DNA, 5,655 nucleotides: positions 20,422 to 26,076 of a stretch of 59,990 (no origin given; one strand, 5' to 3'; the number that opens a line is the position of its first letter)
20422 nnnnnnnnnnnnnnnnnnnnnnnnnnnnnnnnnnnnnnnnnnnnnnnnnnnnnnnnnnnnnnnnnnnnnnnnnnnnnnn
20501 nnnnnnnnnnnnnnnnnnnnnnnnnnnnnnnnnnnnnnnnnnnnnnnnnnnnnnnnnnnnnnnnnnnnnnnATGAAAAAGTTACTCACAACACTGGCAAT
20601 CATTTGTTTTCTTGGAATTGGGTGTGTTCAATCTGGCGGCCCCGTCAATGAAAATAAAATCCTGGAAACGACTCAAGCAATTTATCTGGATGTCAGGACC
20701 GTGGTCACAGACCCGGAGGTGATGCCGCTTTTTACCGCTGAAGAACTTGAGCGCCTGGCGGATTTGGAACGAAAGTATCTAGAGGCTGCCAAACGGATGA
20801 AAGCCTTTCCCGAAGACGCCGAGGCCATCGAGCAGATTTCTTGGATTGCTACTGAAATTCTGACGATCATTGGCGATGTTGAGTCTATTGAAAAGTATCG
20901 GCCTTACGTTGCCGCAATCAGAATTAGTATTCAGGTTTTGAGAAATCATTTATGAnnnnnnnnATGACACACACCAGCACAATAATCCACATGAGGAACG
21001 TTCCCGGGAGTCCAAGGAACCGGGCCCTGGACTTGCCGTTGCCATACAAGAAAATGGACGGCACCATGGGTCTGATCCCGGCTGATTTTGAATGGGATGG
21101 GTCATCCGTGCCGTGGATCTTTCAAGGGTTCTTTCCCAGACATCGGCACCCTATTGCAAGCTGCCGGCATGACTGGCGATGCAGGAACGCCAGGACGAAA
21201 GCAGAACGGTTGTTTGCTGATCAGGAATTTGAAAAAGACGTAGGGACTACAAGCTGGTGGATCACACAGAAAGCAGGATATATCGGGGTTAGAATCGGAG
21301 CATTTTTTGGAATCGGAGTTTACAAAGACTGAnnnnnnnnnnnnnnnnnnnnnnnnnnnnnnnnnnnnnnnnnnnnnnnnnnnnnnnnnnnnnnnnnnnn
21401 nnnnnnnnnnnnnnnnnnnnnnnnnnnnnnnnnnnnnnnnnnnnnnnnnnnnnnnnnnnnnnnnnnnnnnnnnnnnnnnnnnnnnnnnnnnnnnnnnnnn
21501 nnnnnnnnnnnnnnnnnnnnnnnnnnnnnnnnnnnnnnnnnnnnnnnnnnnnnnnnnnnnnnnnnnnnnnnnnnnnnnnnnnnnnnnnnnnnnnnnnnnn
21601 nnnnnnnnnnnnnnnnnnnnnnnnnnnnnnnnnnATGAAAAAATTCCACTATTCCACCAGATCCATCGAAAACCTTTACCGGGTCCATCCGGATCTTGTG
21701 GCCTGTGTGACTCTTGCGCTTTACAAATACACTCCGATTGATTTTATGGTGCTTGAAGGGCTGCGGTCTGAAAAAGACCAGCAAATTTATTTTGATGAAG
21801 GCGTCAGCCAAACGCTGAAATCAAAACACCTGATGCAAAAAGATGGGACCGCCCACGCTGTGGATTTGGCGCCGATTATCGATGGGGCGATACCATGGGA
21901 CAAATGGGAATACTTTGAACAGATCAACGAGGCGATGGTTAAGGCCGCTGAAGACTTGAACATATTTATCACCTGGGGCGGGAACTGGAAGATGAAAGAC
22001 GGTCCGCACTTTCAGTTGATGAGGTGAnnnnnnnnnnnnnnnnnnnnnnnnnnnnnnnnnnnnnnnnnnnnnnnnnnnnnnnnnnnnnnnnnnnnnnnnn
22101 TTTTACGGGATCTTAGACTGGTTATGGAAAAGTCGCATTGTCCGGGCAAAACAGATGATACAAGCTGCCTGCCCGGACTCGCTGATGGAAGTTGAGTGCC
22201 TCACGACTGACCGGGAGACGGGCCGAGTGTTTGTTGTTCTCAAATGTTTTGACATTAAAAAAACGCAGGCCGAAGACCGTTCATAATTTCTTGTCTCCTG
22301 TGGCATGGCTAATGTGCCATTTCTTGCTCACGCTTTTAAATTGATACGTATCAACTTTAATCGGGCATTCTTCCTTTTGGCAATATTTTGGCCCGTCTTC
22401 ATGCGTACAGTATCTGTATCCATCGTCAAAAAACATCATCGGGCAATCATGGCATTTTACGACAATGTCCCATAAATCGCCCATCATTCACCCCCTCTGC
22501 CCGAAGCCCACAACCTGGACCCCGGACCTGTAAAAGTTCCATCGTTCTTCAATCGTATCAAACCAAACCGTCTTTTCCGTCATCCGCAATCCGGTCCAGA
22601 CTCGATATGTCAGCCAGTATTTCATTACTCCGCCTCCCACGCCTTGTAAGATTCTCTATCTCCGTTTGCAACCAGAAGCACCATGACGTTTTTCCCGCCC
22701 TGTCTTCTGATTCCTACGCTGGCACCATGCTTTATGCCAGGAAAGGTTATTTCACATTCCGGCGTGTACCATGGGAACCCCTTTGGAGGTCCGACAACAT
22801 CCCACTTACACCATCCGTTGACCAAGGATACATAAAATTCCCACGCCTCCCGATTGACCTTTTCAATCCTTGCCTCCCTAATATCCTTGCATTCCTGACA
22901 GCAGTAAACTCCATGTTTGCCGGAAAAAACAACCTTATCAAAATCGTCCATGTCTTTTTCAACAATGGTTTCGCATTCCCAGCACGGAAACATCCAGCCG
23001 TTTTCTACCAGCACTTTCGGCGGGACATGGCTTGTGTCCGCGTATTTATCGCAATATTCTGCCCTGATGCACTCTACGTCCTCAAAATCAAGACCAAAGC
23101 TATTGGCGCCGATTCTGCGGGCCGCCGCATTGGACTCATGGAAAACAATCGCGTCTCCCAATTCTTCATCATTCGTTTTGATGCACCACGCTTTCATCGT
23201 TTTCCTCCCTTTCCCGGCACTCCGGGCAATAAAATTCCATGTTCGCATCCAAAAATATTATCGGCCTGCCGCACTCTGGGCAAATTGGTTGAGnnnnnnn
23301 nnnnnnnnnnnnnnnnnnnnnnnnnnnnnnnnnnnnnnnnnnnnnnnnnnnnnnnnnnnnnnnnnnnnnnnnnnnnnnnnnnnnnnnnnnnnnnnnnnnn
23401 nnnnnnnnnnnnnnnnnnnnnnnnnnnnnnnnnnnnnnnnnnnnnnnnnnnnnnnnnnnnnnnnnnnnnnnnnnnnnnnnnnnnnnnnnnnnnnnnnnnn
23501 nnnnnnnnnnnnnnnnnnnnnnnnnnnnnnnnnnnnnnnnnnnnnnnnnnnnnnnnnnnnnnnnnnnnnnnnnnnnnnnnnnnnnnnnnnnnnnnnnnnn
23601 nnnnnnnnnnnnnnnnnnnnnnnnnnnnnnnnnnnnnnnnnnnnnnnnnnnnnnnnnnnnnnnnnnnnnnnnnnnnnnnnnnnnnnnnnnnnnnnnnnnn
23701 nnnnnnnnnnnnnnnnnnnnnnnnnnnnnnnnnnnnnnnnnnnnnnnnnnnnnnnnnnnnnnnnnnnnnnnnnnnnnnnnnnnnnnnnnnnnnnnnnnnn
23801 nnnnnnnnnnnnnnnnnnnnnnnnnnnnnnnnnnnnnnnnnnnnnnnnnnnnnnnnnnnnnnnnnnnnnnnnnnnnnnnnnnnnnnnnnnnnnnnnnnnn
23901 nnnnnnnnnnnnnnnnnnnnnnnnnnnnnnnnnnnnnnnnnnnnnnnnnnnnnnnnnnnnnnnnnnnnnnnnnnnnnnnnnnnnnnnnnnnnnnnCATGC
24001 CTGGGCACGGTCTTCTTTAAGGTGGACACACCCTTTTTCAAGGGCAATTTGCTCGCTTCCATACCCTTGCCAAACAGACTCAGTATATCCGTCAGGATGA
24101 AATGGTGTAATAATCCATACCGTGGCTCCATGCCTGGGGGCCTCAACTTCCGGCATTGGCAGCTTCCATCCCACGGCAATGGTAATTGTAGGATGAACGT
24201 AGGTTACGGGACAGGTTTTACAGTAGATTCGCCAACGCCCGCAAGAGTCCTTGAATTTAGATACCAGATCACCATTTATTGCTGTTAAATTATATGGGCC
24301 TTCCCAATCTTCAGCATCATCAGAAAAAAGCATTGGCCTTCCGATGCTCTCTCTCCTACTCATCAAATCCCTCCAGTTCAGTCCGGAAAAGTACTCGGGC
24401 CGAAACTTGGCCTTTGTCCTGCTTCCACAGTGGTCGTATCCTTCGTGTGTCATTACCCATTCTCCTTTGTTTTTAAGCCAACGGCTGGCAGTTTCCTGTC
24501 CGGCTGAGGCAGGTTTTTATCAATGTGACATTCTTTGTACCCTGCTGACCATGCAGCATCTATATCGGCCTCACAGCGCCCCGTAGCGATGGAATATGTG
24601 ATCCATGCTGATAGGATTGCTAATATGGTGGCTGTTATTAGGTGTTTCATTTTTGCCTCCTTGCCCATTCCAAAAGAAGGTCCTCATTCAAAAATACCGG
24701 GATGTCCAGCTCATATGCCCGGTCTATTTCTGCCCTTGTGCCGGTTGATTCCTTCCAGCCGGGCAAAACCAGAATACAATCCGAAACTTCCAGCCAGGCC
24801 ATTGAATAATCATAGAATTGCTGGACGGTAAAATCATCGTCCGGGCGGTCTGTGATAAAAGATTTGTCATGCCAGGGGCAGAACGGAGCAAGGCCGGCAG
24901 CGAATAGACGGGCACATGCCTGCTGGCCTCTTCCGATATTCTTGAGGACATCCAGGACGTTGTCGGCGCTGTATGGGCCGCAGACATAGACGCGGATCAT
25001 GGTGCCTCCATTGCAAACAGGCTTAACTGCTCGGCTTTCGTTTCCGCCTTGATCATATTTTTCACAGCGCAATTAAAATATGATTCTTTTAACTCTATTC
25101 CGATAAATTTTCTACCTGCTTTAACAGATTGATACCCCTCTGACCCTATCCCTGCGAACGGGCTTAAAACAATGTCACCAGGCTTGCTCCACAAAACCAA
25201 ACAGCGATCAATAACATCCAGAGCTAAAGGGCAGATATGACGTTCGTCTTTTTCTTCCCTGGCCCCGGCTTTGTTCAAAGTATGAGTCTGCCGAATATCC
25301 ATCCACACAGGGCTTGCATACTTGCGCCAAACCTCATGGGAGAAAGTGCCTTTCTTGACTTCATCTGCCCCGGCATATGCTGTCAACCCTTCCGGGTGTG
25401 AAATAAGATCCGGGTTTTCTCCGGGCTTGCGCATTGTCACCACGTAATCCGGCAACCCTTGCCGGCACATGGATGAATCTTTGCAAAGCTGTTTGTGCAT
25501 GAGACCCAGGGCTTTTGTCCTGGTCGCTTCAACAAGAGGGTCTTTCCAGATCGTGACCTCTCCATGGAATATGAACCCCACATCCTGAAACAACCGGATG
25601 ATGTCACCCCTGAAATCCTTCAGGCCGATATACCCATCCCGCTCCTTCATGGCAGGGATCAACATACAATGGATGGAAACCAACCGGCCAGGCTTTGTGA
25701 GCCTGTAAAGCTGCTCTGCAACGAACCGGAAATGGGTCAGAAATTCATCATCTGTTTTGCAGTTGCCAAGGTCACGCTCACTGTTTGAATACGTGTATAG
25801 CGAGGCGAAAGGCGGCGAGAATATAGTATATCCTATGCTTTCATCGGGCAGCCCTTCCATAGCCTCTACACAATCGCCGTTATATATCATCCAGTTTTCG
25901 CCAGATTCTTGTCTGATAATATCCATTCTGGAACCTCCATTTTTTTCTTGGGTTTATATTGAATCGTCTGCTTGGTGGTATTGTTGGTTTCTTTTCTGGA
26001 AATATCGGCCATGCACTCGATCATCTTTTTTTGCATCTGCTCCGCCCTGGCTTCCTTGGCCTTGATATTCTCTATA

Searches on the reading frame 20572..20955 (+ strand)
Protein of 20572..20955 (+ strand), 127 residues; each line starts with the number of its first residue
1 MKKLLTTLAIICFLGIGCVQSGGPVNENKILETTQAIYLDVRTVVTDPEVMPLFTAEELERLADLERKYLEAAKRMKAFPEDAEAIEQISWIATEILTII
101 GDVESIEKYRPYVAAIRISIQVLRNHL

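Call 5: search_protein_families(library=pfam, proteins=[window:20572-20955:+], max_evalue=0.01)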
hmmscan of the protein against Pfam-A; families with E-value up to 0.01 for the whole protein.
window:20572-20955:+ (127 aa): 0 families

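Call 16: find_related_loci(query=window:20572-20955:+, collection=viral_contigs, flank=6000)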
Query window:20572-20955:+ (127 aa) in viral_contigs; peptide patterns used: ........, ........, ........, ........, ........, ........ (x = any residue, [..] = any of these).
19 stretches matched a pattern; 5 encode a relative of the query (tblastn E <= 1e-3); 5 distinct loci.
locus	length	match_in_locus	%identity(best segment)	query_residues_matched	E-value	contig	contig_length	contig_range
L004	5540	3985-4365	89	1-127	3e-68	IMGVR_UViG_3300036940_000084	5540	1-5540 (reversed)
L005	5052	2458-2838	63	1-127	9e-50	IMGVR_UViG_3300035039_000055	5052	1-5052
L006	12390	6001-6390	67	1-127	3e-45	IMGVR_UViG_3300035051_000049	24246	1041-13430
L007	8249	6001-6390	67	1-127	3e-45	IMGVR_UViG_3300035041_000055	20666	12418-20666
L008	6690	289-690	67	1-127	2e-43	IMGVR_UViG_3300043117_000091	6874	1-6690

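Call 54: find_related_loci(query=window:20572-20955:+, collection=metagenome_contigs, flank=4000)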
Query window:20572-20955:+ (127 aa) in metagenome_contigs; peptide patterns used: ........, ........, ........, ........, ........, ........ (x = any residue, [..] = any of these).
168 stretches matched a pattern, but none encodes a relative of the query by tblastn (E <= 1e-3).

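Call 58: find_encoding_contigs(protein=window:20572-20955:+, flank=6000, max_places=8)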
Protein window:20572-20955:+ (127 aa): 2 contigs read that carry it; 1 place shown.
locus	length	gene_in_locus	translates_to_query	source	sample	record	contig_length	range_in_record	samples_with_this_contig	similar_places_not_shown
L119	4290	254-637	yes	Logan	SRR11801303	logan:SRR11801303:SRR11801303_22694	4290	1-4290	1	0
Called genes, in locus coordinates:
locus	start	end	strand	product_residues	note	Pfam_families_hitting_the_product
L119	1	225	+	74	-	?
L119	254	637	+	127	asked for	-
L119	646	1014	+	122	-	PF07087:DUF1353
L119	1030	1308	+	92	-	-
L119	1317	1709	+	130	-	PF13539:Peptidase_M15_4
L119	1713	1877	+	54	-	-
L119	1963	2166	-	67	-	-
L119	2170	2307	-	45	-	-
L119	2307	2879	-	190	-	-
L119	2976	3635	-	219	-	-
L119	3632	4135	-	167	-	-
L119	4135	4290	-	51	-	?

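Call 64: search_protein_families(library=ncbifam, proteins=[window:20572-20955:+], max_evalue=0.001)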
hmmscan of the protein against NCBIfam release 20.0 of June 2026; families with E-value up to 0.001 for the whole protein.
window:20572-20955:+ (127 aa): 0 families

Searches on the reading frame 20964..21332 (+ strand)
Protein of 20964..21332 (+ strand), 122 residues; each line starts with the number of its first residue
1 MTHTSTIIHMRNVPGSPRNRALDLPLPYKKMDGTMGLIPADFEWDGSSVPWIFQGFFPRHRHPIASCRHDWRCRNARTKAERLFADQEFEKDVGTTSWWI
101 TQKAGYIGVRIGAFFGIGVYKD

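Call 5: search_protein_families(library=pfam, proteins=[window:20964-21332:+], max_evalue=0.01)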
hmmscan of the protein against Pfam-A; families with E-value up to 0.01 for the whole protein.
window:20964-21332:+ (122 aa): 1 family
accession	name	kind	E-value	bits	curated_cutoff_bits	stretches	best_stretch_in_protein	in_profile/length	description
PF07087.16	DUF1353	-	6.8e-08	32.5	22.5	1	23-92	4-78/91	Protein of unknown function (DUF1353)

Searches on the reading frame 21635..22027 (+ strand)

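Call 5: search_protein_families(library=pfam, proteins=[window:21635-22027:+], max_evalue=0.01)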
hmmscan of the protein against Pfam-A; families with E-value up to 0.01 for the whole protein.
window:21635-22027:+ (130 aa): 1 family
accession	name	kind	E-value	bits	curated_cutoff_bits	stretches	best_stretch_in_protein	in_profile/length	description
PF13539.11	Peptidase_M15_4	-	1.8e-09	38.5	25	1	72-128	11-70/70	D-alanyl-D-alanine carboxypeptidase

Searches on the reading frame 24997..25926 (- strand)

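Call 46: search_protein_families(library=pfam, proteins=[window:24997-25926:-], max_evalue=0.001)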
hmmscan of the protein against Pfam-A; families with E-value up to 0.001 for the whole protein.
window:24997-25926:- (309 aa): 1 family
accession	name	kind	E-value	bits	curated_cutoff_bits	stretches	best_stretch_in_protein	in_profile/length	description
PF01555.25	N6_N4_Mtase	-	3.2e-17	63.7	26.7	1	35-288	5-220/221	DNA methylase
